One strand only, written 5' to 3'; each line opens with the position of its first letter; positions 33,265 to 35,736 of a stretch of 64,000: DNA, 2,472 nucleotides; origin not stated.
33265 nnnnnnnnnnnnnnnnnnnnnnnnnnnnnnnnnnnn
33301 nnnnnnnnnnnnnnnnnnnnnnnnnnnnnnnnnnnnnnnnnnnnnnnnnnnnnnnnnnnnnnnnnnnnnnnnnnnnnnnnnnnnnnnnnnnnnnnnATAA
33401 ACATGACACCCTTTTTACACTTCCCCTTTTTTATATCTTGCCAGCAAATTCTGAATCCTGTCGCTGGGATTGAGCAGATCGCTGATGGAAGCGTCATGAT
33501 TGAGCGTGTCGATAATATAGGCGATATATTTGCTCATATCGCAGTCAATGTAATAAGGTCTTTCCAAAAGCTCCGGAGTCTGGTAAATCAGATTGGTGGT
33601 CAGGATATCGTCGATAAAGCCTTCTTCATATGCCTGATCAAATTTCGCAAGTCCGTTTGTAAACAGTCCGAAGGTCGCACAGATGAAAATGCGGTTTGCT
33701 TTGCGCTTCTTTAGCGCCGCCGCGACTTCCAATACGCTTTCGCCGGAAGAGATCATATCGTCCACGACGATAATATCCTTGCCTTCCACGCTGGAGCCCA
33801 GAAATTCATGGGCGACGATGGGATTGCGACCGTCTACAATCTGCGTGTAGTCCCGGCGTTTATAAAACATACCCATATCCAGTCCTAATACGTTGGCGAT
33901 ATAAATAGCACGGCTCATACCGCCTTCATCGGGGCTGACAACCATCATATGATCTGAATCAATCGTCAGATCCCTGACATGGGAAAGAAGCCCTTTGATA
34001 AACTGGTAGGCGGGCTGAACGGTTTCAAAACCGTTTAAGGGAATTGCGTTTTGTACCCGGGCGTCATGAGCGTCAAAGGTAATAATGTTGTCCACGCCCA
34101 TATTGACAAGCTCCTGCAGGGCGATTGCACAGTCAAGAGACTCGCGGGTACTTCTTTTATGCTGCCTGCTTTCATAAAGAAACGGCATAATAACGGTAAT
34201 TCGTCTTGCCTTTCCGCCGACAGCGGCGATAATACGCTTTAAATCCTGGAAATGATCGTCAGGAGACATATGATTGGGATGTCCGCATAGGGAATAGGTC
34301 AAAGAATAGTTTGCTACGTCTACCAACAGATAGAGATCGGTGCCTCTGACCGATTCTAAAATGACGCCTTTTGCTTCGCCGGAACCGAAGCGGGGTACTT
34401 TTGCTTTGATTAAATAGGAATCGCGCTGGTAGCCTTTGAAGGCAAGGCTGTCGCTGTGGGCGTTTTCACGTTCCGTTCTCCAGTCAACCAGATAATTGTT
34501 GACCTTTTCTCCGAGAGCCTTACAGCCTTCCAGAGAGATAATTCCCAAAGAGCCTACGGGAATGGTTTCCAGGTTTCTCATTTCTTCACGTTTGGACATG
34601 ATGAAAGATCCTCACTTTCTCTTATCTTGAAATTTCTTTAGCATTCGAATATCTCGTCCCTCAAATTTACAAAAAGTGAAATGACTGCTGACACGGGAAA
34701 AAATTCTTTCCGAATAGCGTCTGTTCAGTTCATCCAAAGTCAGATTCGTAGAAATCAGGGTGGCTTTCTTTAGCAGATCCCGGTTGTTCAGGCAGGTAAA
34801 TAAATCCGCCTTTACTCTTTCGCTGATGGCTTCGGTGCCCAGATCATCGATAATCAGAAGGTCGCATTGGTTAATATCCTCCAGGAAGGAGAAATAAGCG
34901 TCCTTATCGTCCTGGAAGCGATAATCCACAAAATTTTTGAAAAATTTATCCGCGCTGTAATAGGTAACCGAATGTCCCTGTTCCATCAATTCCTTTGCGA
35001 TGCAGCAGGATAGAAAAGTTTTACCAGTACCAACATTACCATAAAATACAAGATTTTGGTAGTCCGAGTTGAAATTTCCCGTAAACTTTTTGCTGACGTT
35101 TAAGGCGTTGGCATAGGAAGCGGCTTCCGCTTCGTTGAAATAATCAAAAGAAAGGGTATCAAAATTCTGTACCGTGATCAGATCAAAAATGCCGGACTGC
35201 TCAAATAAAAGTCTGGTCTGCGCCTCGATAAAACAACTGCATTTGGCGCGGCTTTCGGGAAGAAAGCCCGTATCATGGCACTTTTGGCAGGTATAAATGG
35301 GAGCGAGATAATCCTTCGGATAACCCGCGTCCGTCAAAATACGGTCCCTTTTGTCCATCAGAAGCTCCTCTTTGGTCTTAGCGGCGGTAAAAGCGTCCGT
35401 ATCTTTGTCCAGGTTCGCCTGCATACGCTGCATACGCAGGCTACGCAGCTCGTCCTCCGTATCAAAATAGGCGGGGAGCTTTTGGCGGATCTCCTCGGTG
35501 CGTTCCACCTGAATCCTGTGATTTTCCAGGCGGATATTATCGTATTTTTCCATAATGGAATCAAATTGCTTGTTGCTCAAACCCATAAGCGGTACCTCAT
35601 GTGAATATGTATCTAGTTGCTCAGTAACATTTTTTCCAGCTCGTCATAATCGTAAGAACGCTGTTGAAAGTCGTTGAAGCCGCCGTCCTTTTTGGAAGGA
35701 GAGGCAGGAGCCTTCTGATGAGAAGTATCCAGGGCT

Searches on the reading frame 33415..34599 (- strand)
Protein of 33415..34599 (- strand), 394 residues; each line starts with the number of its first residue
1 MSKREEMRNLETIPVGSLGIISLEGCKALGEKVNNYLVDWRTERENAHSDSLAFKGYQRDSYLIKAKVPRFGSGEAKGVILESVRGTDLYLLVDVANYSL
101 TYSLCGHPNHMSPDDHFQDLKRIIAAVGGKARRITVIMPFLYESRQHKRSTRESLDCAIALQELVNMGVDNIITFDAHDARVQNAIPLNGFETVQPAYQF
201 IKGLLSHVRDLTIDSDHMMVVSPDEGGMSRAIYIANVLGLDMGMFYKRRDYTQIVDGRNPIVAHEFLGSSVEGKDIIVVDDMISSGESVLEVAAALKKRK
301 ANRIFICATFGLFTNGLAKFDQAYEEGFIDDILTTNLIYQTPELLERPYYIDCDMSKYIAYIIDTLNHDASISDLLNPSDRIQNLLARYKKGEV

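Call 6: search_protein_families(library=pfam, proteins=[window:33415-34599:-])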
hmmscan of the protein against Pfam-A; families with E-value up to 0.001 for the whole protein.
window:33415-34599:- (394 aa): 3 families
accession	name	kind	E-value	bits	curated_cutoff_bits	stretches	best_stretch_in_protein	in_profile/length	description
PF13793.12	Pribosyltran_N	-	5e-20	72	25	1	20-168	3-117/117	N-terminal domain of ribose phosphate pyrophosphokinase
PF00156.33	Pribosyltran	-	2.1e-13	50.3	26.3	1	197-310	11-124/158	Phosphoribosyl transferase domain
PF14572.12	Pribosyl_synth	-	4.3e-11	43.6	27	1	270-376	80-183/184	Phosphoribosyl synthetase-associated domain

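Call 7: search_protein_families(library=ncbifam, proteins=[window:33415-34599:-])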
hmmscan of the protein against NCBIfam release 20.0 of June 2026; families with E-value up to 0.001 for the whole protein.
window:33415-34599:- (394 aa): 15 families
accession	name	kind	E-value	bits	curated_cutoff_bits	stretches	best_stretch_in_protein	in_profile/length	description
NF005299.0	PRK06827.1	subfamily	2.4e-180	599.3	327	1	11-390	2-382/383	phosphoribosylpyrophosphate synthetase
TIGR01251.1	ribP_PPkin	subfamily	4.5e-49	167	113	1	60-376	21-308/309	ribose-phosphate diphosphokinase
NF002320.0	PRK01259.1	subfamily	5e-34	118.1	297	1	63-376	30-314/316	ribose-phosphate diphosphokinase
NF001815.0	PRK00553.1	equivalog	1.8e-29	103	484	1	120-376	77-321/332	ribose-phosphate pyrophosphokinase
NF002844.0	PRK03092.1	equivalog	2.1e-27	96.2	438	1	63-377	35-323/326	ribose-phosphate diphosphokinase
NF002095.0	PRK00934.1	equivalog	1.8e-25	89.7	296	1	119-336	65-265/287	ribose-phosphate diphosphokinase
NF002686.0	PRK02458.1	equivalog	5.4e-24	85.2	506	1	65-376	35-316/323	ribose-phosphate diphosphokinase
NF002758.0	PRK02812.1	equivalog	9.8e-24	84.1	518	1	70-339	52-293/330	ribose-phosphate pyrophosphokinase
NF002618.0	PRK02269.1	equivalog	7.7e-23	81.6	460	1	63-316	29-260/321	ribose-phosphate diphosphokinase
NF003428.0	PRK04923.1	equivalog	9.6e-18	64.4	536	1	65-314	32-258/319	ribose-phosphate diphosphokinase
NF005537.0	PRK07199.1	subfamily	8e-13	48.1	322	1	113-337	61-272/301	ribose-phosphate diphosphokinase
NF002620.0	PRK02277.1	subfamily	1.6e-09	37.7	115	1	219-307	89-175/201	orotate phosphoribosyltransferase-like protein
TIGR01203.1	HGPRTase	equivalog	2.4e-05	24.2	150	1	261-308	73-120/167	hypoxanthine phosphoribosyltransferase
TIGR00336.1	pyrE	equivalog_domain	0.00027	20.7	106.8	1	266-302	101-137/173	orotate phosphoribosyltransferase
NF001097.0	PRK00129.1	equivalog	0.00037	20.3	114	1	266-324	117-174/209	uracil phosphoribosyltransferase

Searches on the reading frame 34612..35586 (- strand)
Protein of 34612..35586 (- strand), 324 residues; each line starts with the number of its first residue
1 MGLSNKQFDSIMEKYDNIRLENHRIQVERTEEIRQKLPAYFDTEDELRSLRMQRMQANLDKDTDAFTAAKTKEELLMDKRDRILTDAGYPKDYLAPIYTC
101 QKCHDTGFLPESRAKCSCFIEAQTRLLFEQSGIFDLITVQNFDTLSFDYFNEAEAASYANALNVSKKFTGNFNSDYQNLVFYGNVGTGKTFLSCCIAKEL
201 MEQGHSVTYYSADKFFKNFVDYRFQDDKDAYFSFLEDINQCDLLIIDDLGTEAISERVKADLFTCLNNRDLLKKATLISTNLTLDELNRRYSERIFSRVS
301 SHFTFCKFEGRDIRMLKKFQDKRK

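Call 6: search_protein_families(library=pfam, proteins=[window:34612-35586:-])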
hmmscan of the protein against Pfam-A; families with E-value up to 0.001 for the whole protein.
window:34612-35586:- (324 aa): 4 families
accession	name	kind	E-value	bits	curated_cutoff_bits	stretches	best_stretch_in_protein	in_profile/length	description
PF01695.23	IstB_IS21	-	3.2e-17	63.3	24.1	1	155-289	71-201/238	IstB-like ATP binding protein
PF00308.24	Bac_DnaA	-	1e-14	55.5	23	1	146-298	6-154/162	Bacterial DnaA ATPAse domain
PF24883.2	NPHP3_N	-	5.2e-05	23.9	24.8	1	174-213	20-59/164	Nephrocystin 3, N-terminal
PF00004.35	AAA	-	0.00018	22.4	21.2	1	180-295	2-123/131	ATPase family associated with various cellular activities (AAA)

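Call 7: search_protein_families(library=ncbifam, proteins=[window:34612-35586:-])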
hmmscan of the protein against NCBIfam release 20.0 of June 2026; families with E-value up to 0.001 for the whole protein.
window:34612-35586:- (324 aa): 14 families
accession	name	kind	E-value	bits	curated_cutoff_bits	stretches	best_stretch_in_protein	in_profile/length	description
NF005304.0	PRK06835.1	equivalog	1.4e-91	307.1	215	1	5-322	3-328/330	ATP-binding protein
NF005992.0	PRK08116.1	subfamily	7.4e-36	123.7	189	1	140-317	77-255/269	hypothetical protein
NF038214.1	IS21_help_AAA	equivalog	1.5e-22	80.5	200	1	160-288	74-198/232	IS21-like element helper ATPase IstB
NF005931.1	PRK07952.1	equivalog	9.2e-20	71.2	357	1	125-300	54-223/246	replicative helicase loader DnaC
TIGR00362.1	DnaA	equivalog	1.6e-18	67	343.9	1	143-301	106-260/437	chromosomal replication initiator protein DnaA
NF006505.0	PRK08939.1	equivalog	2.4e-16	59.9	228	1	156-293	134-271/306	primosomal protein DnaI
NF005378.0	PRK06921.1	subfamily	3e-16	59.3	207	1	74-289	12-231/266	hypothetical protein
NF001154.0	PRK00149.3-3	equivalog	7.4e-16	58.2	410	1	159-301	133-275/462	chromosomal replication initiator protein DnaA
NF009043.0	PRK12377.1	subfamily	9.3e-16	58.2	389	1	126-300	57-223/248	ATP-binding protein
NF005098.0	PRK06526.1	subfamily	1.5e-07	31.1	296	1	166-281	99-210/266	transposase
TIGR03420.1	DnaA_homol_Hda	equivalog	6e-07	29.2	194.8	1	139-285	6-135/226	DnaA regulatory inactivator Hda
NF006616.1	PRK09183.1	subfamily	1e-06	28.2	300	1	172-293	96-214/253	IS21-like element helper ATPase IstB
NF009087.0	PRK12422.1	equivalog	3e-06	26.7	657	1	146-299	109-260/455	chromosomal replication initiator protein DnaA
NF006038.0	PRK08181.1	subfamily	1.4e-05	24.5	317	1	172-293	103-220/271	transposase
